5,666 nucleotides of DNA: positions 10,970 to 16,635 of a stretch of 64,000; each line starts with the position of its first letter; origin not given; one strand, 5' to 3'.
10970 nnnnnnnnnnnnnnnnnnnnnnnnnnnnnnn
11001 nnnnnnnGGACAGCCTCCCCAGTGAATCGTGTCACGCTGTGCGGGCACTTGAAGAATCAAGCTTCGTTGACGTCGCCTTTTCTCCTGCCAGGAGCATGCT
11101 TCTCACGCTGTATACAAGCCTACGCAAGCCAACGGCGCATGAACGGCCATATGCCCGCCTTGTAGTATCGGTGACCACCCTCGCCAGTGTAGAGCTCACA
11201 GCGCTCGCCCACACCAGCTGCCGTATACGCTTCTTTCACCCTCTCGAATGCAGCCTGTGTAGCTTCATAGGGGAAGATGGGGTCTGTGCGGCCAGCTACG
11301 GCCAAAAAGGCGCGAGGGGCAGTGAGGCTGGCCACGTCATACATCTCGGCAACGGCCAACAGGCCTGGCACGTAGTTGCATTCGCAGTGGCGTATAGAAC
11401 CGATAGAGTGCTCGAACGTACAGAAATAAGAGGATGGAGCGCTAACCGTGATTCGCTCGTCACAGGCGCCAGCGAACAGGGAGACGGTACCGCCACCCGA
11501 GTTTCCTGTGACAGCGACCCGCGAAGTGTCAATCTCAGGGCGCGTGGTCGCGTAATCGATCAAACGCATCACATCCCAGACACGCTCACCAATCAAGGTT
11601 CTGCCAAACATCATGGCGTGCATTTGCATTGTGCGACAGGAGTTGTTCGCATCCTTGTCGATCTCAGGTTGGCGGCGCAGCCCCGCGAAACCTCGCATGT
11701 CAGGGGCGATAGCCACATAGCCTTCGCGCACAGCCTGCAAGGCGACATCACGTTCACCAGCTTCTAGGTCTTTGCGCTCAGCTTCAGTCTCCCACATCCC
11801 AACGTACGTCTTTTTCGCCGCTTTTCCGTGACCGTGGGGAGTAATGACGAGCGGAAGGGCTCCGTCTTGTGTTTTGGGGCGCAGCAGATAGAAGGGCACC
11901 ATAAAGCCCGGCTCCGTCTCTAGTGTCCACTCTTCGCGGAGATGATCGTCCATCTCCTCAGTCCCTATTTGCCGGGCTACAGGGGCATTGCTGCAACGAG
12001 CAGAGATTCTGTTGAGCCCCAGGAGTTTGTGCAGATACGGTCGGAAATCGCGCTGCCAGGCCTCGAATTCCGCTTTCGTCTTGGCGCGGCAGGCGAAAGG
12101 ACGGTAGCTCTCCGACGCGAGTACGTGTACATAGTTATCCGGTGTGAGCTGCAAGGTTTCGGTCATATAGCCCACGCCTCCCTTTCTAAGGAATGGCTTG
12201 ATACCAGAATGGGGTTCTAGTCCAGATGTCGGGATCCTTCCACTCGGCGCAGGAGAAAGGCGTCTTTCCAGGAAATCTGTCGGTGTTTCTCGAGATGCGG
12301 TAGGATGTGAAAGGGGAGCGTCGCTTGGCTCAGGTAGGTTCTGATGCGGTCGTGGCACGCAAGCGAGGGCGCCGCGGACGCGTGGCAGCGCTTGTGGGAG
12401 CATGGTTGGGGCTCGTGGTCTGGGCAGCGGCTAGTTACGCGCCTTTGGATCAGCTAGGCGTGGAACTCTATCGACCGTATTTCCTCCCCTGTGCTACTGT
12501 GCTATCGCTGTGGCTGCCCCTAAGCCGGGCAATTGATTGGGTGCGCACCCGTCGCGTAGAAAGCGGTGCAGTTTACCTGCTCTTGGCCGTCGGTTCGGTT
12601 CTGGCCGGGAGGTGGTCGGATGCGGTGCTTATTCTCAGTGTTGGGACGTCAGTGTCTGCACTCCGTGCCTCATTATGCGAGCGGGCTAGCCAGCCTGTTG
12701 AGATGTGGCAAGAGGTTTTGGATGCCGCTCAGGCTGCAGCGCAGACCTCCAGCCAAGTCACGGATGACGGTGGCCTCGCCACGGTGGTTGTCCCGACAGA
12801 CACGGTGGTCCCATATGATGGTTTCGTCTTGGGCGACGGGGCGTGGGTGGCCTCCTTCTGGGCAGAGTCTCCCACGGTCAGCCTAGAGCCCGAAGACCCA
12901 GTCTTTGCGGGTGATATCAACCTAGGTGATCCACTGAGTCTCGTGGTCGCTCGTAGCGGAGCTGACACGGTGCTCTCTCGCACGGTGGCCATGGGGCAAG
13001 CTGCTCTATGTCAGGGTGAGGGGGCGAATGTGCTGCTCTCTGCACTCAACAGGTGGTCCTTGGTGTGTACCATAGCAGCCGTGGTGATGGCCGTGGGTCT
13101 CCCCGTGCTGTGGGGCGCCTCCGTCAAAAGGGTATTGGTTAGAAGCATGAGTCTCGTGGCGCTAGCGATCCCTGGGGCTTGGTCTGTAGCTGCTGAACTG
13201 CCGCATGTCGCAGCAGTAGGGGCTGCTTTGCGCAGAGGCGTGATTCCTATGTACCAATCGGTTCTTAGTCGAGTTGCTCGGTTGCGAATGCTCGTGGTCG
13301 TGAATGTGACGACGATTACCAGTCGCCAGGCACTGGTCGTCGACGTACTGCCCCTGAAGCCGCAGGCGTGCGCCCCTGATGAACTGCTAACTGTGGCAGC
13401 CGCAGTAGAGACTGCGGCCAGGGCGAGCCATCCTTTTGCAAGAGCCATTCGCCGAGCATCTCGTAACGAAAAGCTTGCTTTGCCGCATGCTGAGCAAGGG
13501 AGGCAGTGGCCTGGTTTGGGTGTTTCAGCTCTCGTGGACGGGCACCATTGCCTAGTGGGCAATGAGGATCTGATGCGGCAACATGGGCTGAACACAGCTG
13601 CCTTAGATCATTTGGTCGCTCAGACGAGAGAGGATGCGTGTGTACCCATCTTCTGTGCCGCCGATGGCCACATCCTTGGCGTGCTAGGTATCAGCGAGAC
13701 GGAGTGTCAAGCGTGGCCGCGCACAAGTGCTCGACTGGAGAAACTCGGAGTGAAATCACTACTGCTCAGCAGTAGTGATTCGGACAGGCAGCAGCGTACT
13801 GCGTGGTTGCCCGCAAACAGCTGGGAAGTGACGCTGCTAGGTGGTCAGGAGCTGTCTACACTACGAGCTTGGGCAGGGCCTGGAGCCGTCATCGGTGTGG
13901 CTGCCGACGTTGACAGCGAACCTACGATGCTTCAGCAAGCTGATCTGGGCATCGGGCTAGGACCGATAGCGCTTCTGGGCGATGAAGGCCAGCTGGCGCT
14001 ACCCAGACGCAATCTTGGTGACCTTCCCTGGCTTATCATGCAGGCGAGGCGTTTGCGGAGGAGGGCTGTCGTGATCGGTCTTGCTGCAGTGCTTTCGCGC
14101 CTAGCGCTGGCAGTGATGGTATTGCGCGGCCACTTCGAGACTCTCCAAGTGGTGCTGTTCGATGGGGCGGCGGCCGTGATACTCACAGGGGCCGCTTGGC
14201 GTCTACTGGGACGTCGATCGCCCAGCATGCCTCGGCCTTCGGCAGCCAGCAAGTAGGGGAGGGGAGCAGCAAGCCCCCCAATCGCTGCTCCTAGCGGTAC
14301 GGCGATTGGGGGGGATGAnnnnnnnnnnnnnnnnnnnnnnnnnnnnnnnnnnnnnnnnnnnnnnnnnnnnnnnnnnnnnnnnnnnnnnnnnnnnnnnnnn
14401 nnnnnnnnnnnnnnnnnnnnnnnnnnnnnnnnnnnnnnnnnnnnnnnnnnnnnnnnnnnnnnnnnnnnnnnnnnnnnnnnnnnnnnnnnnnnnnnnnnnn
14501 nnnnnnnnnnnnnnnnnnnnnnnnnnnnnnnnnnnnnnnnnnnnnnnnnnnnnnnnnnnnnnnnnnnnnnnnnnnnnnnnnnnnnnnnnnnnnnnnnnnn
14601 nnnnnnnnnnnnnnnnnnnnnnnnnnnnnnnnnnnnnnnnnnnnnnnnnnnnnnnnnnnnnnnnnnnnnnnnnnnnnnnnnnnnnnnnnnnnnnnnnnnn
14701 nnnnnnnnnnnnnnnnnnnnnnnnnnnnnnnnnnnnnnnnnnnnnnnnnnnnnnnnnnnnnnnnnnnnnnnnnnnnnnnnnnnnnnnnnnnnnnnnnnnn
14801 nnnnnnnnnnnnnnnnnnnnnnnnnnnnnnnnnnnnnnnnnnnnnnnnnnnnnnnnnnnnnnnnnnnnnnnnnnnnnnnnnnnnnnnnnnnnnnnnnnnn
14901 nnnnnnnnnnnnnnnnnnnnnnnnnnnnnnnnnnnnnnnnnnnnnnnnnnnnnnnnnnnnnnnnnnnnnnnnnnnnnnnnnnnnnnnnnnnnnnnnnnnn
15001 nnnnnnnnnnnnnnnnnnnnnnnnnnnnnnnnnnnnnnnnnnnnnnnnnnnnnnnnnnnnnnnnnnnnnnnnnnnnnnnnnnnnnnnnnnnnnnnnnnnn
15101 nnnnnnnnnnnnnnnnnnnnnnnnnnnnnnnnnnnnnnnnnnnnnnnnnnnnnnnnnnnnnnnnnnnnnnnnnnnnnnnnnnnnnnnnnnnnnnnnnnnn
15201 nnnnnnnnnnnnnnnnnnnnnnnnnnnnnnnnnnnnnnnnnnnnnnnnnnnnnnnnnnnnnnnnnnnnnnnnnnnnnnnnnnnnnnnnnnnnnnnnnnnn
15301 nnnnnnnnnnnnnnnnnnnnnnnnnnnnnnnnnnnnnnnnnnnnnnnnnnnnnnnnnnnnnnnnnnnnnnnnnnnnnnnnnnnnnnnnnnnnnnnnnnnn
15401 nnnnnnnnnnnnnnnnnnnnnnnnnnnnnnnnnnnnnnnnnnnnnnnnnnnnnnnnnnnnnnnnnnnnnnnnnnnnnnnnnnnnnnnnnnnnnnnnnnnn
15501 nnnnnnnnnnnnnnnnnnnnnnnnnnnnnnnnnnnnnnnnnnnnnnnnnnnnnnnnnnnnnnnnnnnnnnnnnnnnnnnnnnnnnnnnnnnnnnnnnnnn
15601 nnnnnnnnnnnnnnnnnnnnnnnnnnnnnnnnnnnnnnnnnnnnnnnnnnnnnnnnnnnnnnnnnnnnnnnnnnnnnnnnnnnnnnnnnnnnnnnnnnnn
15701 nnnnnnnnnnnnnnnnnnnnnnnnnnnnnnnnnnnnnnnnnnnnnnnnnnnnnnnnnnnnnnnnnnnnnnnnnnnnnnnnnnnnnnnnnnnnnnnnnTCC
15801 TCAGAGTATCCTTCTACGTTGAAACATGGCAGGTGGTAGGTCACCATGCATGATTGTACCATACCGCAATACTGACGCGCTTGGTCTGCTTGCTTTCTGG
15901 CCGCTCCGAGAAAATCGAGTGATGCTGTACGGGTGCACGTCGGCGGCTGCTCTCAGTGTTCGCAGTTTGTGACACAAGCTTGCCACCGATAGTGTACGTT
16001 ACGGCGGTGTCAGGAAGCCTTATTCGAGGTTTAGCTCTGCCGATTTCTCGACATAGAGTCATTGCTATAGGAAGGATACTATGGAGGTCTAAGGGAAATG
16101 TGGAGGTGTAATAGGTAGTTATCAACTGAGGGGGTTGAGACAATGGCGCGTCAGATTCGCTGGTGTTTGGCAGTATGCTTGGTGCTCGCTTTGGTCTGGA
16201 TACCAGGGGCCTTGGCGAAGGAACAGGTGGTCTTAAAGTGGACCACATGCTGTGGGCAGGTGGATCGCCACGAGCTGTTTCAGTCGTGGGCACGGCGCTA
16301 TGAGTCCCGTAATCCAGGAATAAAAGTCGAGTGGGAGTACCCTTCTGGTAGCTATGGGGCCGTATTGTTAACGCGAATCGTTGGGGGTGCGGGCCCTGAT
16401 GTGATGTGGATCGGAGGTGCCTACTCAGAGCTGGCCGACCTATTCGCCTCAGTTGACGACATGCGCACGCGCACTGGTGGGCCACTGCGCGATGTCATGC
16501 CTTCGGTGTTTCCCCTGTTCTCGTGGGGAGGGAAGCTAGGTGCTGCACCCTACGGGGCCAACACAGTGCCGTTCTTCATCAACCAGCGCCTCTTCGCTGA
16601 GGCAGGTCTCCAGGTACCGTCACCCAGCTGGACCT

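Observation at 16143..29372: Carbohydrate island with six SBP genes but no ABC permease, ATPase or regulator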

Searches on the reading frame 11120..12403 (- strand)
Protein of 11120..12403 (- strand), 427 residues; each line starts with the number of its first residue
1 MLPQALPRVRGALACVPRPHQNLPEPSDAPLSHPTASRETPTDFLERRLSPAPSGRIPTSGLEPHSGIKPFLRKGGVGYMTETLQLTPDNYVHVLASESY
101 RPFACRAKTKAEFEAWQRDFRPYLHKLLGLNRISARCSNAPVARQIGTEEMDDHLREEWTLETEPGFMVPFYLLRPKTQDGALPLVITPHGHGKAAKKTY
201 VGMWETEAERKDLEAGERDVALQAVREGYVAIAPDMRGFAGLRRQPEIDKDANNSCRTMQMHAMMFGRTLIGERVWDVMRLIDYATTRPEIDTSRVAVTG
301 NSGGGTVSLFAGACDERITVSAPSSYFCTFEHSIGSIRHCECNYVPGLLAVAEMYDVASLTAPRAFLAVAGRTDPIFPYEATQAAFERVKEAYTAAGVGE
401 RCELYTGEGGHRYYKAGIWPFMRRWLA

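Call 9: search_protein_families(library=pfam, proteins=[window:11120-12403:-], max_evalue=0.001)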
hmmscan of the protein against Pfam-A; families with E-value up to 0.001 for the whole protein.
window:11120-12403:- (427 aa): 6 families
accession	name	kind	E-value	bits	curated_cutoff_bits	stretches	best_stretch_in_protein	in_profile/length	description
PF12715.13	Abhydrolase_7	-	8.7e-16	58.5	21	1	108-328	43-259/388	Abhydrolase family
PF22244.2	GCE_fung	-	6.3e-10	39.7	27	1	275-324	84-135/231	Glucuronyl esterase, fungi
PF05448.18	AXE1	-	3.7e-08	33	21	1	221-332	102-215/321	Acetyl xylan esterase (AXE1)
PF01738.24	DLH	-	1.6e-06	28.3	21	1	218-381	31-161/217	Dienelactone hydrolase family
PF02129.25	Peptidase_S15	-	9.2e-05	22.7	23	1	173-325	9-127/262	X-Pro dipeptidyl-peptidase (S15 family)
PF00326.27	Peptidase_S9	-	0.0001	22.3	22.6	0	275-313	45-83/213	Prolyl oligopeptidase family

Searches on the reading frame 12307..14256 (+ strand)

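Call 9: search_protein_families(library=pfam, proteins=[window:12307-14256:+], max_evalue=0.001)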
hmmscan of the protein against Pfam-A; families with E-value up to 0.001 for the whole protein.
window:12307-14256:+ (649 aa): 1 family
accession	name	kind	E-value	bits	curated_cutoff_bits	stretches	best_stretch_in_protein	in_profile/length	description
PF00122.25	E1-E2_ATPase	-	4.2e-10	39.9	28.1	1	160-309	29-180/181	E1-E2 ATPase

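Call 84: search_protein_families(library=ncbifam, proteins=[window:12307-14256:+], max_evalue=0.00001)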
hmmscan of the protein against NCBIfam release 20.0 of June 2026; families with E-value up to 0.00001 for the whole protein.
window:12307-14256:+ (649 aa): 6 families
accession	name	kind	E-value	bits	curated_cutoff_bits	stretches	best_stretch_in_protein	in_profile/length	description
TIGR01525.1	ATPase-IB_hvy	subfamily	1.1e-35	123.5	346.25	1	159-604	79-530/560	heavy metal translocating P-type ATPase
TIGR01512.1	ATPase-IB2_Cd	subfamily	1.7e-25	89.7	313.5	1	92-422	7-306/494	cadmium family heavy metal-translocating P-type ATPase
NF007952.0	PRK10671.1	equivalog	2.3e-23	82.3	1316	1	162-490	353-679/838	copper-exporting P-type ATPase CopA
NF008262.1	PRK11033.1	equivalog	3.3e-21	75.4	1005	1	186-636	284-730/731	zinc/cadmium/mercury/lead-transporting ATPase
NF033775.1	P_type_ZntA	exception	8.6e-21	73.9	1240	1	254-636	358-731/732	Zn(II)/Cd(II)/Pb(II) translocating P-type ATPase ZntA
TIGR01511.1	ATPase-IB1_Cu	subfamily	5.7e-15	55.2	397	1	158-491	98-395/542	copper-translocating P-type ATPase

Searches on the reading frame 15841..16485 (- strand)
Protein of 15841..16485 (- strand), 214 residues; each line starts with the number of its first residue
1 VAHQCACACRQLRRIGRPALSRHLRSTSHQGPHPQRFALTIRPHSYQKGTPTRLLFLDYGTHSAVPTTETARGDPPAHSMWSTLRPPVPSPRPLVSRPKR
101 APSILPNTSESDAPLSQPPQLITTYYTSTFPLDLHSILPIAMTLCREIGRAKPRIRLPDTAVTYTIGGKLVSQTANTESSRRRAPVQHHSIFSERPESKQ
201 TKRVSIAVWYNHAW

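Call 8: search_protein_families(library=pfam, proteins=[window:15841-16485:-], max_evalue=0.01)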
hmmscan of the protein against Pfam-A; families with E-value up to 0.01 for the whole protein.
window:15841-16485:- (214 aa): 0 families
